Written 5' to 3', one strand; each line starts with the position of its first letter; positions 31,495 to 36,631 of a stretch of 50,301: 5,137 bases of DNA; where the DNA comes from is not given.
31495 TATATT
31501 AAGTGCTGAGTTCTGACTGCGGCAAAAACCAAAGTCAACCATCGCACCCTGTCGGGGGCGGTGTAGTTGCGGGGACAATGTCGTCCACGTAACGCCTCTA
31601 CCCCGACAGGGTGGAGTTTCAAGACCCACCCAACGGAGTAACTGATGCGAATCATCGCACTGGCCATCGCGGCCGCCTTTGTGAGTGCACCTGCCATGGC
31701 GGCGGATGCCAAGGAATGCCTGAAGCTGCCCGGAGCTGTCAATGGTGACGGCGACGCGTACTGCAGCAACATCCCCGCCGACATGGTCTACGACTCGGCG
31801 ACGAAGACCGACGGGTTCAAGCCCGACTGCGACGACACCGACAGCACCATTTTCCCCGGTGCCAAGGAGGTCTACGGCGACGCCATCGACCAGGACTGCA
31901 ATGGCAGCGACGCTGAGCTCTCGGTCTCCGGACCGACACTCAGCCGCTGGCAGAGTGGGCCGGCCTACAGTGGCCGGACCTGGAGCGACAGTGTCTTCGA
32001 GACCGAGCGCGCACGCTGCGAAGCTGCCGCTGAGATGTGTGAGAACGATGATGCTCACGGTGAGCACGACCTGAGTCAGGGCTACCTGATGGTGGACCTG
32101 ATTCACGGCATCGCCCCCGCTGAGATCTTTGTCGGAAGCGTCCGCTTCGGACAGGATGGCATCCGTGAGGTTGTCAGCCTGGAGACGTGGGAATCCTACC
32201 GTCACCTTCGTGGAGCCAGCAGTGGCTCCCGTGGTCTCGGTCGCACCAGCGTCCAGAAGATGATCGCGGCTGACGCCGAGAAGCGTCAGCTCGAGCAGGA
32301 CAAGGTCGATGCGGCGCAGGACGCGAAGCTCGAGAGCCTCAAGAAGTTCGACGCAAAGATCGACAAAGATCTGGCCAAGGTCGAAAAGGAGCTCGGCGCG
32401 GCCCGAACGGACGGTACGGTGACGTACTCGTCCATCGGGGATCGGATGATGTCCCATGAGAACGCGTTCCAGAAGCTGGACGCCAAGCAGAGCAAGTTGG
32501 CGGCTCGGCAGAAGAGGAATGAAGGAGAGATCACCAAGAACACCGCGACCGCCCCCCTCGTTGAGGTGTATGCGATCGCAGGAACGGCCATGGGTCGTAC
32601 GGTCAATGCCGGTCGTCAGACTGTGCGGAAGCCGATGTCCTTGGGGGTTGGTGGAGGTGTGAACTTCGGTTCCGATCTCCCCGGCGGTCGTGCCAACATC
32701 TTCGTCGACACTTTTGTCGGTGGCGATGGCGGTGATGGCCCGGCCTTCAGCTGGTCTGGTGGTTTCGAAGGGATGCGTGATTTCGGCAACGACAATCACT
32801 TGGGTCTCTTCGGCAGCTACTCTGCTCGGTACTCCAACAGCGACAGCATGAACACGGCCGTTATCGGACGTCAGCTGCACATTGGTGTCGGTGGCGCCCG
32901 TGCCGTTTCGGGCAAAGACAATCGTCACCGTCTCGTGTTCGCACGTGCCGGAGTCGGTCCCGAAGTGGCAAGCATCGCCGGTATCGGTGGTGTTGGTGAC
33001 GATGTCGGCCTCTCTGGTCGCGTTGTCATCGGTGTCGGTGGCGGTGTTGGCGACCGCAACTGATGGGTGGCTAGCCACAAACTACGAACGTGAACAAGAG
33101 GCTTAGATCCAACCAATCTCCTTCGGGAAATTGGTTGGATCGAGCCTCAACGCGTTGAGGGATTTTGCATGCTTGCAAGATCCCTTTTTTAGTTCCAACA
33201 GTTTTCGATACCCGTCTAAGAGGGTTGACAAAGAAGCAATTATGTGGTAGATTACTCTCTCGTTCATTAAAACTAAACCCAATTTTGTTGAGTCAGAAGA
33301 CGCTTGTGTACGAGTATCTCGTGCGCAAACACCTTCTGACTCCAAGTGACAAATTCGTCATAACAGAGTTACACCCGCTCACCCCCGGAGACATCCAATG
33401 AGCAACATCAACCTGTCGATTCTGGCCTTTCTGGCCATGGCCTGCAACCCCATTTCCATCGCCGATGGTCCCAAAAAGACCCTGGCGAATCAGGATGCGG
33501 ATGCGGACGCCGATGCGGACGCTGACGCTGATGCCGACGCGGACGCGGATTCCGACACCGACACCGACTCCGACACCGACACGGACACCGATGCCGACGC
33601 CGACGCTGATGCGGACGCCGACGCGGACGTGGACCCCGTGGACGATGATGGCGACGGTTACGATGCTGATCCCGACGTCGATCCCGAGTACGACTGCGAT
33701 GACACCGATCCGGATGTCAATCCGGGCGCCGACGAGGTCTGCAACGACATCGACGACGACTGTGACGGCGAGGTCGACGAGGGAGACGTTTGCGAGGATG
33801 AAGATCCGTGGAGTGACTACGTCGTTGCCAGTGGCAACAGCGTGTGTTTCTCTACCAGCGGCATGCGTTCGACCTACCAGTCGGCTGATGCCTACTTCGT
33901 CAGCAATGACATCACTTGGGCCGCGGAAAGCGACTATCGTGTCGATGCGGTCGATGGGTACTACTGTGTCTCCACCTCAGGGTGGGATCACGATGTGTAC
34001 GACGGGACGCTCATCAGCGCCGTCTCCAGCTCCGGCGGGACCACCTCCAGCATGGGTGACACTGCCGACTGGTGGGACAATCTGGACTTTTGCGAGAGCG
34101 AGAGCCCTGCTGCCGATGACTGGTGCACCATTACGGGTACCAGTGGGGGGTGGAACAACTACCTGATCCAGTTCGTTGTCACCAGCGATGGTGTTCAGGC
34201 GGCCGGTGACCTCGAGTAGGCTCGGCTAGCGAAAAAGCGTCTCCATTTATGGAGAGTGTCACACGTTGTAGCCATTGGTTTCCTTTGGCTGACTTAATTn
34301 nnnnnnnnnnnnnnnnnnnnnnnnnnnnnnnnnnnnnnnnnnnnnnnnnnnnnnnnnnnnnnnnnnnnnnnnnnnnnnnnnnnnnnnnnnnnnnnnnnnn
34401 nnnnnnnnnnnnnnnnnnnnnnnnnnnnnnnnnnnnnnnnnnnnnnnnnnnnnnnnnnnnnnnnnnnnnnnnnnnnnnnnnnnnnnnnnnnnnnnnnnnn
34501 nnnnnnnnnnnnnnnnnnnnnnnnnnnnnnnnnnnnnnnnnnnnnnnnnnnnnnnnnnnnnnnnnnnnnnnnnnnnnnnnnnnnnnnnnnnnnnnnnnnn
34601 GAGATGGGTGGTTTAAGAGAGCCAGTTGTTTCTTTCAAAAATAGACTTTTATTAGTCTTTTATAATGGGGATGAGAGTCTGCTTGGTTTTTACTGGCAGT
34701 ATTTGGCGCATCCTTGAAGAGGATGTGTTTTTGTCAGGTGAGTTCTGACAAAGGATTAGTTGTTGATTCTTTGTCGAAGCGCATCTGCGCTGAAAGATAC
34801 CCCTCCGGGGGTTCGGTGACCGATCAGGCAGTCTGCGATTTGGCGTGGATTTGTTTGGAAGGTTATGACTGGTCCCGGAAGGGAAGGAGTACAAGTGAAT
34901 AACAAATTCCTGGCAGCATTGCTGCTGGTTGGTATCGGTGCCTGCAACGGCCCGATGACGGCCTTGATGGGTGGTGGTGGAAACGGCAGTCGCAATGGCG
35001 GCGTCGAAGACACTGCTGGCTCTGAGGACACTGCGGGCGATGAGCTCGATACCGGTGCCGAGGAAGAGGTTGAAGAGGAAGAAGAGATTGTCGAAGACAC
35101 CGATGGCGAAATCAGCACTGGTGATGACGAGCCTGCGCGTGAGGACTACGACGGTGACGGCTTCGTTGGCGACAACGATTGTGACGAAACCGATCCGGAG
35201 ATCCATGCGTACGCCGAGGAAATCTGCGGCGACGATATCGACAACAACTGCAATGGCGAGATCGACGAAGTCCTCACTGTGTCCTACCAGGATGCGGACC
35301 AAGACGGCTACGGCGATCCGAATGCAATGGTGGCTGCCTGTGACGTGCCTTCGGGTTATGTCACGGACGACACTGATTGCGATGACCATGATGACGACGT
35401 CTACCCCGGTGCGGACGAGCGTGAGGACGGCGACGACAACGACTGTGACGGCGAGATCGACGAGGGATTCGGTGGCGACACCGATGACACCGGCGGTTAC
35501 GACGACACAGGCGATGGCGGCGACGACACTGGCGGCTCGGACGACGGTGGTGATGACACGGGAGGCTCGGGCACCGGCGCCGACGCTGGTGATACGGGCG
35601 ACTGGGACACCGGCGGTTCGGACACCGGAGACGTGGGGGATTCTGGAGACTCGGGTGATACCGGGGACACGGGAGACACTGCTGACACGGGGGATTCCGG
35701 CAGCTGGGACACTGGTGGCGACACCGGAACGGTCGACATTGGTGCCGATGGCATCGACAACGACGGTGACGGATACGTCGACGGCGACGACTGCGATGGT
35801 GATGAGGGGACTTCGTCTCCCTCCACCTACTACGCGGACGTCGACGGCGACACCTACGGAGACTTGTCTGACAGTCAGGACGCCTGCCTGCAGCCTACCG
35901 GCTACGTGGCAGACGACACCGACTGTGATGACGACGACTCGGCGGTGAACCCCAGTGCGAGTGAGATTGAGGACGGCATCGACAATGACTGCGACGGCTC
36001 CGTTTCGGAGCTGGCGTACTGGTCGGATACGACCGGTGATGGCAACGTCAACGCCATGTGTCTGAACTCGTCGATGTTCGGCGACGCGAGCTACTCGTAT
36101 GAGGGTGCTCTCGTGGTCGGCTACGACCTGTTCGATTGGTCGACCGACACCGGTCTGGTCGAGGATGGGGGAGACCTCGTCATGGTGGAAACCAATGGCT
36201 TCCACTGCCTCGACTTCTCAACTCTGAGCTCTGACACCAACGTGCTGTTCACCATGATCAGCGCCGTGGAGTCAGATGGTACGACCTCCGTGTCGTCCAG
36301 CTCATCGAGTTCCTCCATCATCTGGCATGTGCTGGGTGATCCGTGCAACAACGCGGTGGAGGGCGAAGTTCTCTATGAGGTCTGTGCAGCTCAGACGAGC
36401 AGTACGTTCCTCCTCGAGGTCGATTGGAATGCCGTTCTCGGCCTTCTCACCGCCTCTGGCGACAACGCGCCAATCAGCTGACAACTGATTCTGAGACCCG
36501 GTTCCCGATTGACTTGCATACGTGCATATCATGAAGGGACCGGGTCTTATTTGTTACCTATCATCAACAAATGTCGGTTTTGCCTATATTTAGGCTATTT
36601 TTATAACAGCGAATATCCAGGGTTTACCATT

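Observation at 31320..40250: Block of four tandem Asp/Cys-rich MopE-type repeat (lipo)proteins, each with its own consensus promoter and long structured leader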

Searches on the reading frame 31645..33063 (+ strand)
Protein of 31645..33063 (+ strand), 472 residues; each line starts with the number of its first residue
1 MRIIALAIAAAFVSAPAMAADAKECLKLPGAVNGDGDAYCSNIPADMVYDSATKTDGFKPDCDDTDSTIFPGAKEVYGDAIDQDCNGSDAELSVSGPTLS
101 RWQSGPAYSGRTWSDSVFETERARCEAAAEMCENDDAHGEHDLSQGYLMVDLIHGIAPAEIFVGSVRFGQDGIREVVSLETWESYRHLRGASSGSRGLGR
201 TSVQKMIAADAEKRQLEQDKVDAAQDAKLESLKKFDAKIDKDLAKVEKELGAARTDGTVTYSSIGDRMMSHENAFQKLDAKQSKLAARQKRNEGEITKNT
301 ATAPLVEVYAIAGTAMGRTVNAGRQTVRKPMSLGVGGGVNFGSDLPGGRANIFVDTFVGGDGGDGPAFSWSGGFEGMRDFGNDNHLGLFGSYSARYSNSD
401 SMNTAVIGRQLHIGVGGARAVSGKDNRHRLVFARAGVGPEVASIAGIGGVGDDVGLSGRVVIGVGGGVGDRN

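Call 3: search_protein_families(library=pfam, proteins=[window:31645-33063:+], max_evalue=0.01)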
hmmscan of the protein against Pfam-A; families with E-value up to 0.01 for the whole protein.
window:31645-33063:+ (472 aa): 1 family
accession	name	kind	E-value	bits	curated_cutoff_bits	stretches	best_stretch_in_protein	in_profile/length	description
PF11617.13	Cu-binding_MopE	-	5.9e-09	36.5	27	1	61-90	1-29/30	Putative metal-binding motif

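Call 4: search_protein_families(library=ncbifam, proteins=[window:31645-33063:+], max_evalue=0.01)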
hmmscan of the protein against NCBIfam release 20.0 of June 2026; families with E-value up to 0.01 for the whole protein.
window:31645-33063:+ (472 aa): 0 families

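Call 17: find_encoding_contigs(protein=window:31645-33063:+, flank=10000, max_places=6)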
Protein window:31645-33063:+ (472 aa): 6 contigs read that carry it; 5 places shown.
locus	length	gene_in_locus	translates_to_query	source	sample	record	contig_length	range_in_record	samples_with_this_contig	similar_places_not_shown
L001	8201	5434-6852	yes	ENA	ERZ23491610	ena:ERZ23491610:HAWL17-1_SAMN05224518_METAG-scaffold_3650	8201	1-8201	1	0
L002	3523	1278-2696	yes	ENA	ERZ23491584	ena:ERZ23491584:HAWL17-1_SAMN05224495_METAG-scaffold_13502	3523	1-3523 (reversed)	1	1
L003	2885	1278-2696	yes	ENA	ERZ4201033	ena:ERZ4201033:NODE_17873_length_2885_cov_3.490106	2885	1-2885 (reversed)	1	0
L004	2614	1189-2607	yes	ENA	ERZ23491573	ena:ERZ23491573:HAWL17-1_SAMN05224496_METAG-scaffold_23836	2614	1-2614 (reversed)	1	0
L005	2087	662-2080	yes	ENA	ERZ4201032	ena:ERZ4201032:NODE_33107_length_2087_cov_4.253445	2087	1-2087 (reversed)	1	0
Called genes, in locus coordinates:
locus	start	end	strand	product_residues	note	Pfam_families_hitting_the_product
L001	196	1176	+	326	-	PF01594:AI-2E_transport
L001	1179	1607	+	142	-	-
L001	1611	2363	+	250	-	-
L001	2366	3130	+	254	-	PF18900:DUF5656 (weak)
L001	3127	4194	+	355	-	PF13180:PDZ_2, PF17820:PDZ_6 (weak)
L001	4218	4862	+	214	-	PF13807:GNVR (weak)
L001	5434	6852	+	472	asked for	PF11617:Cu-binding_MopE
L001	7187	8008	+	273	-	-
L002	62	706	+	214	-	PF13807:GNVR (weak)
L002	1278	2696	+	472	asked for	PF11617:Cu-binding_MopE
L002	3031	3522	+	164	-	?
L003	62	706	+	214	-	PF13807:GNVR (weak)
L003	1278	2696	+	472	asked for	PF11617:Cu-binding_MopE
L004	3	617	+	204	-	?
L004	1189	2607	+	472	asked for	PF11617:Cu-binding_MopE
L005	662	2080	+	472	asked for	PF11617:Cu-binding_MopE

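Call 19: find_homologous_proteins(query=window:31645-33063:+, max_evalue=0.001)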
Query window:31645-33063:+ (472 aa): 24 proteins with E <= 0.001 among 8000 candidates.
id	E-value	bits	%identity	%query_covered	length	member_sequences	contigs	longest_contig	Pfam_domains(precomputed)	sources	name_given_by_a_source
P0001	0.0e+0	1041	99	100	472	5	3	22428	PF11617.14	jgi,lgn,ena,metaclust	jgi:hypothetical protein|metaclust:\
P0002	3.2e-36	143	43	17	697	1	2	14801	PF11617.14,PF07603.18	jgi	-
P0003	1.5e-35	141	47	13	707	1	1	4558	PF11617.14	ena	-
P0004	3.9e-22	97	62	6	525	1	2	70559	PF11617.14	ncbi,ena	-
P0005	1.7e-20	92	62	7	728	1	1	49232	PF11617.14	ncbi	-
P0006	1.1e-15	76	66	6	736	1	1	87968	PF11617.14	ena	-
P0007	6.8e-13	67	40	12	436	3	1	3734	PF11617.14,PF00932.26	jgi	jgi:hypothetical protein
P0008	1.5e-11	62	56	8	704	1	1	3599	PF01839.30,PF11617.14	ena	-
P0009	1.3e-10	59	83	6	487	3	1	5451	PF11617.14,PF00188.33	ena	-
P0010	2.9e-10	58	62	7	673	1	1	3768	PF11617.14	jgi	jgi:MYXO-CTERM domain-containing protein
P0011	2.9e-8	51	59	6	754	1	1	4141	PF11617.14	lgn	-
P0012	6.7e-8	50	63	8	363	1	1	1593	PF11617.14,PF00932.26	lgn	-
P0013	1.2e-7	49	58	8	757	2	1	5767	PF01839.30,PF11617.14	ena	-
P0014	2.1e-7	48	42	10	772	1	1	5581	PF11617.14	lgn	-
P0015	5.4e-7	47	63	7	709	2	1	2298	PF11617.14,PF01833.31,PF00932.26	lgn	-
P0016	8.8e-6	43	59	6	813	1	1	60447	PF01839.30,PF14312.13,PF11617.14,PF13517.13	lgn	-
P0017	1.2e-5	43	40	15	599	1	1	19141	PF11617.14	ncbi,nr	ncbi:MAG: putative metal-binding motif-containing protein [Myxococcales bacterium]|nr:putative metal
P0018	2.5e-5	42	69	6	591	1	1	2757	PF11617.14,PF00082.28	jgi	-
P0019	5.8e-5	40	66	6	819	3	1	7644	PF11617.14,PF18884.6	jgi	jgi:hypothetical protein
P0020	1.9e-4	39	36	20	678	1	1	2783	PF00801.27,PF11617.14,PF18911.7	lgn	-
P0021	4.9e-4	37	59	6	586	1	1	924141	PF11617.14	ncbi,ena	-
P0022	5.5e-4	37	59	6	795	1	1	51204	PF01839.30,PF11617.14,PF13517.13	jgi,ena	-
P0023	5.8e-4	37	44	15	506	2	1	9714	PF11617.14,PF07603.18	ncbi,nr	ncbi:MAG: DUF1566 domain-containing protein, partial [Deltaproteobacteria bacterium]|nr:DUF1566 doma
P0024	1.0e-3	36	45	9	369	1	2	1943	PF11617.14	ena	-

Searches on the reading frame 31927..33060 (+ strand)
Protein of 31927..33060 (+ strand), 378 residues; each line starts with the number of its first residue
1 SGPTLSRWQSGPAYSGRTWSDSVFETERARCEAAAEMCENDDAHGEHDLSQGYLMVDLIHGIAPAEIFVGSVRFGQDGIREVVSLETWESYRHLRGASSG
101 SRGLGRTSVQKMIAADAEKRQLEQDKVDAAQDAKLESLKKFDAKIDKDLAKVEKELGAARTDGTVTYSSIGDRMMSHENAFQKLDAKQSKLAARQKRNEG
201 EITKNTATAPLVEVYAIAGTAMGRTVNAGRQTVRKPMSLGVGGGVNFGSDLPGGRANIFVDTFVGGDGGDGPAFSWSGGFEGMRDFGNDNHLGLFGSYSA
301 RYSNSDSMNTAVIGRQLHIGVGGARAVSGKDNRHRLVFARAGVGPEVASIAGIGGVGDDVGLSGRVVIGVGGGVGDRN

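Call 95: search_protein_families(library=pfam, proteins=[window:31927-33060:+], max_evalue=10)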
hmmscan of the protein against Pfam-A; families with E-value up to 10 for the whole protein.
window:31927-33060:+ (378 aa): 1 family
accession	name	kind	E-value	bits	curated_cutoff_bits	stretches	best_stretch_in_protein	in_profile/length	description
PF03148.19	Tektin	-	0.011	14.9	34.3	1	106-217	224-329/383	Tektin family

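Call 108: search_protein_representatives(protein=window:31927-33060:+)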
Query: 378 residues. Proteins with E-value up to 0.001 (for the whole library): 10; up to 1e-10: 8; up to 1e-30: 1. The best 10 are listed.
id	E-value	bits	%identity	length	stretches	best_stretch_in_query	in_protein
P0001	5.5e-243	822.1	99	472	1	1-378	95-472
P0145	2.3e-30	122.5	33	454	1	17-375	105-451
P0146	7.4e-28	114.3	34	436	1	13-375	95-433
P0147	5.5e-27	111.4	36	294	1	80-375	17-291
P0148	5.2e-21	91.7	31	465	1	5-375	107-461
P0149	1.4e-15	73.8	32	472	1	23-375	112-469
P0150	1.7e-15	73.5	34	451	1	13-373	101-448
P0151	1.1e-11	61.1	28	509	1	16-374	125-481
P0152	1.6e-10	57.2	29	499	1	12-374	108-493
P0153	1.3e-04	37.8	39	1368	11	225-265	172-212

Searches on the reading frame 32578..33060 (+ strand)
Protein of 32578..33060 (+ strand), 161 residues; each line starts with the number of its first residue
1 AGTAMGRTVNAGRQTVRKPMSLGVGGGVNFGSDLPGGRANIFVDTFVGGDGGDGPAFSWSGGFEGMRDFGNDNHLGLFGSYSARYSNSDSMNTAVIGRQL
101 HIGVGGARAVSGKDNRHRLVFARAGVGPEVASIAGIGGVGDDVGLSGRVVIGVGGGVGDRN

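Call 109: search_solved_structures(query=A11, max_evalue=1)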
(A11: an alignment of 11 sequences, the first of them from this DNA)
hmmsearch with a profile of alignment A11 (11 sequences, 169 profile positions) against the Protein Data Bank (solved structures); distinct sequences matched with E-value up to 1: 0.

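Call 110: search_protein_families(library=pfam, alignment_id=A11, max_evalue=1)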
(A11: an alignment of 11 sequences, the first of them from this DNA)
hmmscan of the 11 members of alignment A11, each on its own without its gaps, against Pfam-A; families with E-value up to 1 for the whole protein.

A. member 1, seq(161 aa): 0 families

B. families by the number of members that match (of 11 scanned): 3 families
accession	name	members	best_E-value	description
PF13505.12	OMP_b-brl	1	0.00096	Outer membrane protein beta-barrel domain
PF18197.6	TTHB210-like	1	0.009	Hypothetical protein TTHB210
PF12099.14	DUF3575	1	0.056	Protein of unknown function (DUF3575)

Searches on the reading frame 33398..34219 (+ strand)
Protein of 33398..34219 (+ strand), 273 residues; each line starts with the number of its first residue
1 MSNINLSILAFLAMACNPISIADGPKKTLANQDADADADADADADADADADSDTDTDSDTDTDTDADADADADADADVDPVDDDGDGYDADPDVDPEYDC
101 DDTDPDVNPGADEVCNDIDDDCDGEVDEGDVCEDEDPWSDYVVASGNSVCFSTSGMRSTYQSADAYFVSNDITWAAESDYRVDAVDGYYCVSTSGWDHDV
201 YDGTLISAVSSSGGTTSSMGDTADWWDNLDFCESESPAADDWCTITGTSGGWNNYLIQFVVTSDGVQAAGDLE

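Call 3: search_protein_families(library=pfam, proteins=[window:33398-34219:+], max_evalue=0.01)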
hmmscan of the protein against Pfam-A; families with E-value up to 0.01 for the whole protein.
window:33398-34219:+ (273 aa): 0 families

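Call 4: search_protein_families(library=ncbifam, proteins=[window:33398-34219:+], max_evalue=0.01)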
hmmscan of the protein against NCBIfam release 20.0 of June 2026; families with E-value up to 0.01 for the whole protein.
window:33398-34219:+ (273 aa): 2 families
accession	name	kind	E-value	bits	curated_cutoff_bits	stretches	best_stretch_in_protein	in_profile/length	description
NF033609.2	MSCRAMM_ClfA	exception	2.4e-06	25.6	1150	1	32-199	660-833/934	MSCRAMM family adhesin clumping factor ClfA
NF033845.1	MSCRAMM_ClfB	exception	0.0012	16.9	999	1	32-164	596-724/871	MSCRAMM family adhesin clumping factor ClfB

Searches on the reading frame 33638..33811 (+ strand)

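Call 95: search_protein_families(library=pfam, proteins=[window:33638-33811:+], max_evalue=10)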
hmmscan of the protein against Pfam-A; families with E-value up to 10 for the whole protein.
seq(58 aa): 1 family
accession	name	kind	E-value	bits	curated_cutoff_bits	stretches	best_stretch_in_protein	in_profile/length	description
PF11617.13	Cu-binding_MopE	-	2.8e-10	40.7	27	1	19-48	1-30/30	Putative metal-binding motif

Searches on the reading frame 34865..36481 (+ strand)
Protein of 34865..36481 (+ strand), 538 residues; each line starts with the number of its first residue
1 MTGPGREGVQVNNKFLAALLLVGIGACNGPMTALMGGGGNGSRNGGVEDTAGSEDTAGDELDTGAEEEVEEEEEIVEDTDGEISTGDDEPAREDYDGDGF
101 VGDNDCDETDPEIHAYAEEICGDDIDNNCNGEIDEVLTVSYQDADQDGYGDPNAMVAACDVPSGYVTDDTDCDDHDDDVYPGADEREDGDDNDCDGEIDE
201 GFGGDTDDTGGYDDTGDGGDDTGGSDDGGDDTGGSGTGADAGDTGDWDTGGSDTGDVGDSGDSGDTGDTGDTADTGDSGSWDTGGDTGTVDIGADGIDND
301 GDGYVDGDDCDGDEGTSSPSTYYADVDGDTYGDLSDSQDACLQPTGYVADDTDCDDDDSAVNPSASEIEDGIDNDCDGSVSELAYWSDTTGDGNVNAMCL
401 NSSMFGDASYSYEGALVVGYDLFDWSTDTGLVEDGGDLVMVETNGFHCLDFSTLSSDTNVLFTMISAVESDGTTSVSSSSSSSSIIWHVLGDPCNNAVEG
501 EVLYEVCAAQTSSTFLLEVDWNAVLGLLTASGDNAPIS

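Call 3: search_protein_families(library=pfam, proteins=[window:34865-36481:+], max_evalue=0.01)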
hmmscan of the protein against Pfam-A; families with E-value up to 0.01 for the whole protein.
window:34865-36481:+ (538 aa): 1 family
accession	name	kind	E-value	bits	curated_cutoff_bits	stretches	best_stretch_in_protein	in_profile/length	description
PF11617.13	Cu-binding_MopE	-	2.5e-20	72.9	27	3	105-135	1-30/30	Putative metal-binding motif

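Call 4: search_protein_families(library=ncbifam, proteins=[window:34865-36481:+], max_evalue=0.01)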
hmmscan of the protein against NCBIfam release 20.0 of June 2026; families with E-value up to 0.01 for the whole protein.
window:34865-36481:+ (538 aa): 0 families
